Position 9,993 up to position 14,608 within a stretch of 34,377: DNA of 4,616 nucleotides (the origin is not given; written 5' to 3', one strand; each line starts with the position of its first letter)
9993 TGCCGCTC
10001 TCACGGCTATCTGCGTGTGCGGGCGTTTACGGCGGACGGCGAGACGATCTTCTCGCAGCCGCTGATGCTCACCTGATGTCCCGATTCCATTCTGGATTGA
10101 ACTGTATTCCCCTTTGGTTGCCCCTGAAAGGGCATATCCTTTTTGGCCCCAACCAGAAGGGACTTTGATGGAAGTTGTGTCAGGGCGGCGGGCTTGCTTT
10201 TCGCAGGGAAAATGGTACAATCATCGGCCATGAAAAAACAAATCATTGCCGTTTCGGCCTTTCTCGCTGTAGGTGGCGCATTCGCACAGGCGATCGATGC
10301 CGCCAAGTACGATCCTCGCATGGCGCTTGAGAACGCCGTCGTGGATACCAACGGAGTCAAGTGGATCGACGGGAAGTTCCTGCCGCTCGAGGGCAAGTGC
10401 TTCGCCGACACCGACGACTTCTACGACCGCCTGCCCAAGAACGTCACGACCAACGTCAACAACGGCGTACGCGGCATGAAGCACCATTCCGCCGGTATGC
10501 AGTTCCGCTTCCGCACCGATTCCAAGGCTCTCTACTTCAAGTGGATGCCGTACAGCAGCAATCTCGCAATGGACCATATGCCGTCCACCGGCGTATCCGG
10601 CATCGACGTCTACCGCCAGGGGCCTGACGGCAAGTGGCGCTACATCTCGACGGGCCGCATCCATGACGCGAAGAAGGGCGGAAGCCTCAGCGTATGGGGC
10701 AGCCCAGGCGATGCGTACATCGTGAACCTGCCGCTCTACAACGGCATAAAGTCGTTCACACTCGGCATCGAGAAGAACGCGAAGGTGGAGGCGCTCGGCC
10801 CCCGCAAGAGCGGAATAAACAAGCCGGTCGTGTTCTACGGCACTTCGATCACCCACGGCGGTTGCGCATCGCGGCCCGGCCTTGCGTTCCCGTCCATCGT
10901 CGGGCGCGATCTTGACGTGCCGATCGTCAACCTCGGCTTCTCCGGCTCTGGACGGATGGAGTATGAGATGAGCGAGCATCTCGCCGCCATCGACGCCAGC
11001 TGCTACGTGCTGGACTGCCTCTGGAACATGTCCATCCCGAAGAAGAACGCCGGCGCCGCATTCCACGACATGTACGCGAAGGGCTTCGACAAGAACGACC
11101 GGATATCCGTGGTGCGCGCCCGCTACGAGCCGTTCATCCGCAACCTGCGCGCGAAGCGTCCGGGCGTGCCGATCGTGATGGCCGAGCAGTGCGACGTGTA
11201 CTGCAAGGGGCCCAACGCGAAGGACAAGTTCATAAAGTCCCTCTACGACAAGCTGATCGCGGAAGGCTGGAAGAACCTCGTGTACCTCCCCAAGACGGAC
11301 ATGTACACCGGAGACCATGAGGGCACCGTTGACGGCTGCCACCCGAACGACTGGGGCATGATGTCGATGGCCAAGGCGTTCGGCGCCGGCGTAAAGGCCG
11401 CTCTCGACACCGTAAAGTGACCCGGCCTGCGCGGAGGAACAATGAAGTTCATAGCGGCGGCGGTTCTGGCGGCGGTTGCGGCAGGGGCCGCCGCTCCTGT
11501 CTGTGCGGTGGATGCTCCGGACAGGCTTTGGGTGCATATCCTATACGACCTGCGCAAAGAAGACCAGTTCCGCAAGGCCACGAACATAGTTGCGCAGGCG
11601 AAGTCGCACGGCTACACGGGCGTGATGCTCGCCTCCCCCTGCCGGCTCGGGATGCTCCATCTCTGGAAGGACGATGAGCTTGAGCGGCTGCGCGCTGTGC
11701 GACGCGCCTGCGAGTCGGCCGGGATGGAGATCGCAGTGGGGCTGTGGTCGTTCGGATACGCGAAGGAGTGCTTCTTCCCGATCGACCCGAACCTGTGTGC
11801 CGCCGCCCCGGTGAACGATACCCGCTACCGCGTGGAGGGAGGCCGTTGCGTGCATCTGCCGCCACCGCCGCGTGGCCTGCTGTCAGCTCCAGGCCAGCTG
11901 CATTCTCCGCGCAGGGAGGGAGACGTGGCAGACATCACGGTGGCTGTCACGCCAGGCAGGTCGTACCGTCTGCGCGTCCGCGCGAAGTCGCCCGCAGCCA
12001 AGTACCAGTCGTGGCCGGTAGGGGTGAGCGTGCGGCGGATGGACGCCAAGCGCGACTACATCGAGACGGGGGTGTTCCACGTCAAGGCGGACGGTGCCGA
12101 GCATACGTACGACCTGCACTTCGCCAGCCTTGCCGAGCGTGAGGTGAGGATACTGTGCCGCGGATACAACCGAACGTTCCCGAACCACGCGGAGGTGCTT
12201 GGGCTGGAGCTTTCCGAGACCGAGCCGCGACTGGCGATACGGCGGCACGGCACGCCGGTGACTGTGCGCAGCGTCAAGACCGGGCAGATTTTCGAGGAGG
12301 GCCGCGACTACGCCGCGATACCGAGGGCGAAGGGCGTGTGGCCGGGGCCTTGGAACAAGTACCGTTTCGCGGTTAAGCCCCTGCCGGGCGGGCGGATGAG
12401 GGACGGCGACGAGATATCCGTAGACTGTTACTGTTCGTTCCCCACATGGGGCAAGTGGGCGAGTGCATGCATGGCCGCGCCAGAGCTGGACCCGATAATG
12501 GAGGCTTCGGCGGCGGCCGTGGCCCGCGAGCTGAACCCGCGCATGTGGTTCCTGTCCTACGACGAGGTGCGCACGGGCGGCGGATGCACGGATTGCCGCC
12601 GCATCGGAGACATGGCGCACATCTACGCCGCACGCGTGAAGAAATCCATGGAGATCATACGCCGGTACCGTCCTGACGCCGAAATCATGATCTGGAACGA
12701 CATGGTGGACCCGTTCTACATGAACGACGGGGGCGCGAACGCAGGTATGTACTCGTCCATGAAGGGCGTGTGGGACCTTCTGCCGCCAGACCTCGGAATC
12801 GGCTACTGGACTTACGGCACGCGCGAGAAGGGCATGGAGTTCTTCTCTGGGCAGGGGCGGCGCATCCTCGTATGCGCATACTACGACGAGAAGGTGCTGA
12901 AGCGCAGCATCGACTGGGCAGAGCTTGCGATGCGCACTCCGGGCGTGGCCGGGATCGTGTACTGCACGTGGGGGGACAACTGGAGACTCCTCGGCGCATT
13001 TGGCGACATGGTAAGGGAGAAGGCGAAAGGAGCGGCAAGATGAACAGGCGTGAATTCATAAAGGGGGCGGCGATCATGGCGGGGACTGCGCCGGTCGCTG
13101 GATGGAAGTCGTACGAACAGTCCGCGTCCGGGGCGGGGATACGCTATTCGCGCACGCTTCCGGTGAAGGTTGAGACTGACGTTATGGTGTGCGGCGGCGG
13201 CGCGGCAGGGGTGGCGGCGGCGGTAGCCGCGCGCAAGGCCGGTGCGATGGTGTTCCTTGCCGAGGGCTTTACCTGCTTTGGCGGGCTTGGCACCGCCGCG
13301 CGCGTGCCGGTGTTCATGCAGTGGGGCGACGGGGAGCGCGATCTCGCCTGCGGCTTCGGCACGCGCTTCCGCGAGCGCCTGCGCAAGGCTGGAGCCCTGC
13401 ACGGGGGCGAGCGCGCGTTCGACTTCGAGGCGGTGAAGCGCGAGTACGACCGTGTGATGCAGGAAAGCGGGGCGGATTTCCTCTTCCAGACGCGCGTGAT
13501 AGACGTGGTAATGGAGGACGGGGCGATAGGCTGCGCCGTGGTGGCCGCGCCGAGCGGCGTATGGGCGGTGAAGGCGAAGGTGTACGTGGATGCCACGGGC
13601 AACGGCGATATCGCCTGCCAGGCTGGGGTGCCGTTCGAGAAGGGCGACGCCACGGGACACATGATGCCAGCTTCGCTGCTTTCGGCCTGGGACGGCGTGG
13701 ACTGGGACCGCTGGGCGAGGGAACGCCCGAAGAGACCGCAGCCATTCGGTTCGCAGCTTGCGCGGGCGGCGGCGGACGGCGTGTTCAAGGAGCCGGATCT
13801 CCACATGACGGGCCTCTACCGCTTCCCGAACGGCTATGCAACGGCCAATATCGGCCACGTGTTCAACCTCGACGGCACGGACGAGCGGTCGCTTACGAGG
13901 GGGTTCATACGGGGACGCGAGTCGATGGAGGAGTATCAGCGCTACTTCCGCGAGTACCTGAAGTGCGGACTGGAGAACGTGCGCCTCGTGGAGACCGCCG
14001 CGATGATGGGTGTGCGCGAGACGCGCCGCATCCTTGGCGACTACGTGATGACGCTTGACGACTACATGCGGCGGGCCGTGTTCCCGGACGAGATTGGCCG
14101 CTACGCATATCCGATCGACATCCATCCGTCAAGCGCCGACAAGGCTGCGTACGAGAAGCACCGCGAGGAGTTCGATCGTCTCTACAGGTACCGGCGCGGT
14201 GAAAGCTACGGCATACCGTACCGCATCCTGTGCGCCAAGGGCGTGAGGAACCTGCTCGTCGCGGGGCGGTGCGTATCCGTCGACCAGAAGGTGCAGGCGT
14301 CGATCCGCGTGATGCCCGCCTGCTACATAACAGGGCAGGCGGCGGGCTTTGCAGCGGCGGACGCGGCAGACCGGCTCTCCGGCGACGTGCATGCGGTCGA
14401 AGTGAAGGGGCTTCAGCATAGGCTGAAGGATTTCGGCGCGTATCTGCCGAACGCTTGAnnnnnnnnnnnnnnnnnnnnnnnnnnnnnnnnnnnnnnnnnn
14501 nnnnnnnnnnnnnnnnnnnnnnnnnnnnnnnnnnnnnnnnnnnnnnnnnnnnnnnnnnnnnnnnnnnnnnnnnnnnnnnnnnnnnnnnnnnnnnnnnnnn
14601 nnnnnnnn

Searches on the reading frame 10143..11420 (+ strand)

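Call 81: search_protein_families(library=pfam, proteins=[window:10143-11420:+], max_evalue=0.001)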
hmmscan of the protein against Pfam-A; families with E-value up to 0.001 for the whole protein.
window:10143-11420:+ (425 aa): 3 families
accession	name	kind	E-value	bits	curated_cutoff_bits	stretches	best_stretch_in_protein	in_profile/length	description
PF14606.12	Lipase_GDSL_3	-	3.6e-45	154.8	27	1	226-413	1-173/178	GDSL-like Lipase/Acylhydrolase family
PF14607.12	GxDLY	-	6.3e-34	117.3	27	1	72-214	1-145/146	N-terminus of Esterase_SGNH_hydro-type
PF13472.12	Lipase_GDSL_2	-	7.4e-06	27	32.9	1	231-405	1-175/178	GDSL-like Lipase/Acylhydrolase family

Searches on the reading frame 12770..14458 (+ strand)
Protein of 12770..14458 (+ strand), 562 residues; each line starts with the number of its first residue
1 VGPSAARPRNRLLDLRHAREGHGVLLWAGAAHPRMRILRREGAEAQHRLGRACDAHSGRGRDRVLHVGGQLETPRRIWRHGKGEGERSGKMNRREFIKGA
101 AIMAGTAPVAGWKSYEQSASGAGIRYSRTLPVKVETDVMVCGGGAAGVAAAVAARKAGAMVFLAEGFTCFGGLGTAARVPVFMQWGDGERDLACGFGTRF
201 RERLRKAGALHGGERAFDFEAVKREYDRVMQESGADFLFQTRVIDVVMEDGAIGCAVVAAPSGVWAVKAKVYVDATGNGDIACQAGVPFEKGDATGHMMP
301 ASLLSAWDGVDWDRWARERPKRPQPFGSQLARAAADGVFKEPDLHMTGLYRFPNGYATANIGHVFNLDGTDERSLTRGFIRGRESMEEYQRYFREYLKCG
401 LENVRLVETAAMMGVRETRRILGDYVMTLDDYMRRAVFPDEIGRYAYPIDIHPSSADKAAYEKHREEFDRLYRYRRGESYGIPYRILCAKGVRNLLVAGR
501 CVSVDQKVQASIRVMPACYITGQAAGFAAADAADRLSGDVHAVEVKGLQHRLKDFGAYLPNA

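Call 81: search_protein_families(library=pfam, proteins=[window:12770-14458:+], max_evalue=0.001)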
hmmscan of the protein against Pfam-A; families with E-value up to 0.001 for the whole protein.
window:12770-14458:+ (562 aa): 2 families
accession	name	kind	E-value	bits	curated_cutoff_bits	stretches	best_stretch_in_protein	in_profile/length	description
PF12831.13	FAD_oxidored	-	1.6e-95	321.3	27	1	137-552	1-416/416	FAD dependent oxidoreductase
PF00890.30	FAD_binding_2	-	0.00036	20.3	20.4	0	137-172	1-36/414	FAD binding domain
